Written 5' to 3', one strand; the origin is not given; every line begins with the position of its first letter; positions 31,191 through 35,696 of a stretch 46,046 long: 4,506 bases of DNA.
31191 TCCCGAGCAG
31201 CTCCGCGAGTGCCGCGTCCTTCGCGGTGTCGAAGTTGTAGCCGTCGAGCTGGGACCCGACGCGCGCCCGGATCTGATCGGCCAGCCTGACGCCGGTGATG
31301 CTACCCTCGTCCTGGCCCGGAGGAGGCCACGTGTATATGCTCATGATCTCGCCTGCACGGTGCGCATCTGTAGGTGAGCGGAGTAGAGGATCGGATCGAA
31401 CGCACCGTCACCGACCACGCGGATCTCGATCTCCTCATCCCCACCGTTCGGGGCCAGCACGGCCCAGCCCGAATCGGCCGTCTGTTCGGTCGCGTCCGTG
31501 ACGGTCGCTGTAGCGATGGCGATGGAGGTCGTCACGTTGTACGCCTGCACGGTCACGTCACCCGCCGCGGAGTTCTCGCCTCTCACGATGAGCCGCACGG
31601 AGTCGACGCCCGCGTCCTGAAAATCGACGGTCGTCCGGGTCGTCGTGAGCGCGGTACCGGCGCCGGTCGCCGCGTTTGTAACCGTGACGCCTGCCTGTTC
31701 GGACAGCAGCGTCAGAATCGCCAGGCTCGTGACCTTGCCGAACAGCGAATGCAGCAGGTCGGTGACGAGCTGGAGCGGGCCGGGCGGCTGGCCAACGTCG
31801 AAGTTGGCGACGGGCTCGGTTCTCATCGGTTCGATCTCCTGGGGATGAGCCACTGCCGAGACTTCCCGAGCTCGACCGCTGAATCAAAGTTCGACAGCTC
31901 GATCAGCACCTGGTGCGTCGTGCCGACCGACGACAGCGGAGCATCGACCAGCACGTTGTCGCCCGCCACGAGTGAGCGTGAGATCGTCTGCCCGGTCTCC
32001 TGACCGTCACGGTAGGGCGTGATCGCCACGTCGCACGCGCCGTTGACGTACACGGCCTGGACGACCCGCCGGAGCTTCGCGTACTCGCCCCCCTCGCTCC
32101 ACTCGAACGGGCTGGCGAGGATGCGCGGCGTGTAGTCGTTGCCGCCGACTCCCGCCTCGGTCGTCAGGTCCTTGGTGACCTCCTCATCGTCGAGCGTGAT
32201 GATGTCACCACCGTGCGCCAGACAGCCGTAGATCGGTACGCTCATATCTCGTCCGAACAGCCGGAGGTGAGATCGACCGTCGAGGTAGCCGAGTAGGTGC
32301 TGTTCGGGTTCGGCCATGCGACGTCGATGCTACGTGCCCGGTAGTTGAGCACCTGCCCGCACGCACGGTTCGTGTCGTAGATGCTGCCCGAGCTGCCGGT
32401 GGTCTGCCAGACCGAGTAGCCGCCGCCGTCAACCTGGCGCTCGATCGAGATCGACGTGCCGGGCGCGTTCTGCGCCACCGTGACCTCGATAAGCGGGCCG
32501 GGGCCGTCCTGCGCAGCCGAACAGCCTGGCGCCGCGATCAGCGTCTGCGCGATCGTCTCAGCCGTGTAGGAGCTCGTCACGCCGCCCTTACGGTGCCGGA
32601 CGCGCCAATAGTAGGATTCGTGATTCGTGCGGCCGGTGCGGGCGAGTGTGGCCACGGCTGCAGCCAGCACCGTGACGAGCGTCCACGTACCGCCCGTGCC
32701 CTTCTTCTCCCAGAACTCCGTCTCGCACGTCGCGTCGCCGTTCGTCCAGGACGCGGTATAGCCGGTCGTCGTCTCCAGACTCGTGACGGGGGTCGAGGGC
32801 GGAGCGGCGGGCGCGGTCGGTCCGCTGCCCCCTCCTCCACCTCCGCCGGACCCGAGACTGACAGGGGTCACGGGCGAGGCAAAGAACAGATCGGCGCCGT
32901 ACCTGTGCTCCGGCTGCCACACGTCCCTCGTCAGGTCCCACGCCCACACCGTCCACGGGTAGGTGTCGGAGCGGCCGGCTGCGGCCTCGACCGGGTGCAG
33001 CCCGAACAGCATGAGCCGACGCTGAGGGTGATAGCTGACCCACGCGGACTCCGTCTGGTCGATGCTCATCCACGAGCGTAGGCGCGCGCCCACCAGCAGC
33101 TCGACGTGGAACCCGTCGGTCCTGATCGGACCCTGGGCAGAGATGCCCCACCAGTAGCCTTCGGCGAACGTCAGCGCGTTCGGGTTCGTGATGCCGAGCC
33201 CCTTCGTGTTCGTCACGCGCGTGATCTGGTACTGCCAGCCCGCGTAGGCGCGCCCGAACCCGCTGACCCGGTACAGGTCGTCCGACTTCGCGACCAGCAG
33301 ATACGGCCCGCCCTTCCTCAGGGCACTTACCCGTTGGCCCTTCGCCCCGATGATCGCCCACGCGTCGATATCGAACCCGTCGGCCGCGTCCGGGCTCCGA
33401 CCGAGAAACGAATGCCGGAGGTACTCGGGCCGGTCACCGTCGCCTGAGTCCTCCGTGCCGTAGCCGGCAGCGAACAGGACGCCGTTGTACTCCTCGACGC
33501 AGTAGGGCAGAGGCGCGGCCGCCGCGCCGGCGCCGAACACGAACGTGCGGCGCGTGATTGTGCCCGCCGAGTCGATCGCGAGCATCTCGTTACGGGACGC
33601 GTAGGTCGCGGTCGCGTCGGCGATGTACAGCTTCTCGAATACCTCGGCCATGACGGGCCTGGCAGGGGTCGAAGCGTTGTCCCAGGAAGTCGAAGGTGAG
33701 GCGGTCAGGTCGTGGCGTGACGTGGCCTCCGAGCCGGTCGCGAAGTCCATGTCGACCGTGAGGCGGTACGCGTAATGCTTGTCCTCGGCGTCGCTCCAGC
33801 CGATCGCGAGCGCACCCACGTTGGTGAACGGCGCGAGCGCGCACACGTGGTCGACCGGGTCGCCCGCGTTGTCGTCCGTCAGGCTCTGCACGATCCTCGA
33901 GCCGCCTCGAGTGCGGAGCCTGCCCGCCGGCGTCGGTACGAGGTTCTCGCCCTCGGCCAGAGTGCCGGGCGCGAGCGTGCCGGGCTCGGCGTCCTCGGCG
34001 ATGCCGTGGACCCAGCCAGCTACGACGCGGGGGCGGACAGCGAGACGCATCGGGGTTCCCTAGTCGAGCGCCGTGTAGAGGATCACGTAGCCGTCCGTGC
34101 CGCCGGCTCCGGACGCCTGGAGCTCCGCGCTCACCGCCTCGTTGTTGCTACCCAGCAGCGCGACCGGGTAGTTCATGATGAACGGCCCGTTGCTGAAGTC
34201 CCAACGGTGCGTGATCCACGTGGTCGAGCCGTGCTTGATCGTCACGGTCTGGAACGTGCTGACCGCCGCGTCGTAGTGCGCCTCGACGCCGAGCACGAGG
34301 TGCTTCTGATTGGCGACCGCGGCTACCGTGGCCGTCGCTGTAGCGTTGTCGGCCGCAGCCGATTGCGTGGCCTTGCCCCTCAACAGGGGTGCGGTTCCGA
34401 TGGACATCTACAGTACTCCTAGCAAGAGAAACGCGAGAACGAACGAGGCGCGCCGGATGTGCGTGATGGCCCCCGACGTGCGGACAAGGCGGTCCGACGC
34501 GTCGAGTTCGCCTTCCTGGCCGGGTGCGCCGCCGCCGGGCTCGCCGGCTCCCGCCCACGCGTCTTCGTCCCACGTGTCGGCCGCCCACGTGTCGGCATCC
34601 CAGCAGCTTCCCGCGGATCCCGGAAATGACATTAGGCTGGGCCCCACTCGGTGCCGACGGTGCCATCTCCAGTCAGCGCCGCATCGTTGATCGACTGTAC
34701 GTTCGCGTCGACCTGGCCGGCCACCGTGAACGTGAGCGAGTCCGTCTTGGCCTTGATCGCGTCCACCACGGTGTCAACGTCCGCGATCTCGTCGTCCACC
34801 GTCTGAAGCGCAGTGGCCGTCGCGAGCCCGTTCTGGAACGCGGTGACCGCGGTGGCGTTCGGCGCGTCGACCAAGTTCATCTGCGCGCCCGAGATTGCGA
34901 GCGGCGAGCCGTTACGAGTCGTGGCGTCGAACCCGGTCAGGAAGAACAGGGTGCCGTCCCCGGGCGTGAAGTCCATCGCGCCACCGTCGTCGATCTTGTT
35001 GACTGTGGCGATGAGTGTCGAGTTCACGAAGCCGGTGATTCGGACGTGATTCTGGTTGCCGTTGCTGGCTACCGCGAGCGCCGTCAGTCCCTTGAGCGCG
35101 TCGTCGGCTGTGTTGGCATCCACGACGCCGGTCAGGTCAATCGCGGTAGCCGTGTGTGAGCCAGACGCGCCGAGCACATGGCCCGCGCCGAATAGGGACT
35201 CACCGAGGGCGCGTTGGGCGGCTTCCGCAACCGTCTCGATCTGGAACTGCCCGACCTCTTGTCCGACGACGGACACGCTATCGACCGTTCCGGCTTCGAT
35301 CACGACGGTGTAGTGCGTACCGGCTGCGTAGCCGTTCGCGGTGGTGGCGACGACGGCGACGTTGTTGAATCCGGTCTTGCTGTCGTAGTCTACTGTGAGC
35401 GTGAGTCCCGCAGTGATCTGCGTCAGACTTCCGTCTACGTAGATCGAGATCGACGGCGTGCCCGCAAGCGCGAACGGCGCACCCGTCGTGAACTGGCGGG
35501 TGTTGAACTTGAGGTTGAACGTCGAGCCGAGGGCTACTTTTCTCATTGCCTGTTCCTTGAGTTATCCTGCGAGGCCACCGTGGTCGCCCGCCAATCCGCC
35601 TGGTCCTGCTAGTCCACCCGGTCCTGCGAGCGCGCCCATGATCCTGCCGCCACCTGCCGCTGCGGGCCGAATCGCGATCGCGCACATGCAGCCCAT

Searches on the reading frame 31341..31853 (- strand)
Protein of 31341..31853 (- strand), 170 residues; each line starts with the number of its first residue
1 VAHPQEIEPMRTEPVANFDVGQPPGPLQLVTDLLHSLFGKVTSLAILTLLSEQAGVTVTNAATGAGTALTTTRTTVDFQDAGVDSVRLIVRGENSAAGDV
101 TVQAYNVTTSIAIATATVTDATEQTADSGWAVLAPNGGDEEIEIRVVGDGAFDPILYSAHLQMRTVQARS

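Call 45: search_protein_families(library=phrogs, proteins=[window:31341-31853:-], max_evalue=0.01)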
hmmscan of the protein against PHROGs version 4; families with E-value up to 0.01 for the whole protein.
window:31341-31853:- (170 aa): 0 families

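Call 46: search_protein_families(library=pfam, proteins=[window:31341-31853:-], max_evalue=0.01)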
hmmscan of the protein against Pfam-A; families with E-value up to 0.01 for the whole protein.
window:31341-31853:- (170 aa): 1 family
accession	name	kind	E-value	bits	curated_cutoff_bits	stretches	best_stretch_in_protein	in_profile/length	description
PF11075.13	DUF2780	-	0.0037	17.8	27.5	1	44-80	51-87/176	Protein of unknown function VcgC/VcgE (DUF2780)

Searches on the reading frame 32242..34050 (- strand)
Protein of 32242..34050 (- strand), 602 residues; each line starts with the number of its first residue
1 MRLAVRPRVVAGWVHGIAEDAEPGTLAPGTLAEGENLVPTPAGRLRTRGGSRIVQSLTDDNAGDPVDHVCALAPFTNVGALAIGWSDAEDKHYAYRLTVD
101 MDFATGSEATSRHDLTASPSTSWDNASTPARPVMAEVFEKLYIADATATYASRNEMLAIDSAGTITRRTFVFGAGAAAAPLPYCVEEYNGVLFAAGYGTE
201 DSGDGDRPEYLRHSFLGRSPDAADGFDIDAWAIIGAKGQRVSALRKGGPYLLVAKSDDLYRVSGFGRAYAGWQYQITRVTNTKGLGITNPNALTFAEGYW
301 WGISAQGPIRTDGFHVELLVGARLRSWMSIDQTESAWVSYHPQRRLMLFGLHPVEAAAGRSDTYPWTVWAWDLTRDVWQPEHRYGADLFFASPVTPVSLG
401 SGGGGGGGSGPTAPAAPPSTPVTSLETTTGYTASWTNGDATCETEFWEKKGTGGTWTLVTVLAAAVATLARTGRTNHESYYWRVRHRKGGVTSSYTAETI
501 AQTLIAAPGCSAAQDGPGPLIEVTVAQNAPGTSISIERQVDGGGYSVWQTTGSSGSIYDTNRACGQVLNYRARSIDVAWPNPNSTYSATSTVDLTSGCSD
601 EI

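Call 4: search_protein_families(library=pfam, proteins=[window:32242-34050:-], max_evalue=0.01)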
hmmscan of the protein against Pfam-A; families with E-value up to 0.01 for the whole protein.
window:32242-34050:- (602 aa): 0 families

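Call 5: search_protein_families(library=phrogs, proteins=[window:32242-34050:-], max_evalue=0.01)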
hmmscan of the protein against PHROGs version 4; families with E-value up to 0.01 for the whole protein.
window:32242-34050:- (602 aa): 0 families

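Call 60: search_dna_similar(query=window:32242-34050:-, collection=phages, mode=protein, max_rows=15, max_evalue=0.001)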
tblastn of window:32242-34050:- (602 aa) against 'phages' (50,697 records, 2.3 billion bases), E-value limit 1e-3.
No match.

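Call 93: search_solved_structures(query=window:32242-34050:-, max_evalue=1)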
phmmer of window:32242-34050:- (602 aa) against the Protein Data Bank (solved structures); distinct sequences matched with E-value up to 1: 3.
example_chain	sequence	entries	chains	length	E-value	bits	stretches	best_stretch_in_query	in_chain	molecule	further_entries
6fib_C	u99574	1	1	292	0.031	16.1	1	376-434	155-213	Tumor necrosis factor ligand superfamily member 9,Uncharacterized protein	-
9o5a_F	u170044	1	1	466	0.15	13.8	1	401-482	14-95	KICSTOR subunit 2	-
6fib_B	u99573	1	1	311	0.16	13.7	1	376-415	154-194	Tumor necrosis factor ligand superfamily member 9,4-1BBL -CH/CL fusion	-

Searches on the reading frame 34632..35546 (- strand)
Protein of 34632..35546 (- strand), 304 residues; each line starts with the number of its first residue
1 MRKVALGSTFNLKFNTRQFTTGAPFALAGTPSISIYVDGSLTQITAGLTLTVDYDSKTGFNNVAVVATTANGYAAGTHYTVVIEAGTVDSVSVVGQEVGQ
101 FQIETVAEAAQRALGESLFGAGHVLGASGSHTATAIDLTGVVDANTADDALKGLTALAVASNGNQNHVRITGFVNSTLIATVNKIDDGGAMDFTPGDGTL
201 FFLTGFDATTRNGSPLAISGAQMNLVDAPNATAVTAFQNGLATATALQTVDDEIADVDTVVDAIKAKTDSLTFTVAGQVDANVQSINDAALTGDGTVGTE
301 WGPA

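Call 4: search_protein_families(library=pfam, proteins=[window:34632-35546:-], max_evalue=0.01)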
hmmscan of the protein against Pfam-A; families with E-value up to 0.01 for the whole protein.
window:34632-35546:- (304 aa): 1 family
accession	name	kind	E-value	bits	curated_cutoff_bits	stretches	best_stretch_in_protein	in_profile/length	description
PF22198.1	GKRP_SIS_2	-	0.0036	17.5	27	1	160-275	16-131/191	Glucokinase regulatory protein, second SIS domain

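Call 5: search_protein_families(library=phrogs, proteins=[window:34632-35546:-], max_evalue=0.01)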
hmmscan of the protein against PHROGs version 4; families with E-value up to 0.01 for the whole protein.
window:34632-35546:- (304 aa): 0 families

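Call 95: search_solved_structures(query=window:34632-35546:-, max_evalue=1)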
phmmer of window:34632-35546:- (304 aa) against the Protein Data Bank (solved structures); distinct sequences matched with E-value up to 1: 3.
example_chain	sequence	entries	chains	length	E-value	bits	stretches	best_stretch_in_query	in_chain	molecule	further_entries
9k7g_A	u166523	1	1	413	0.84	12.3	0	4-88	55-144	Nucleoside transporter 1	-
7wn0_A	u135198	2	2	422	0.87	12.2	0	4-88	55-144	Equilibrative nucleoside/nucleobase transporter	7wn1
9k88_A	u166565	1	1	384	0.88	12.2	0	4-88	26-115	Nucleoside transporter 1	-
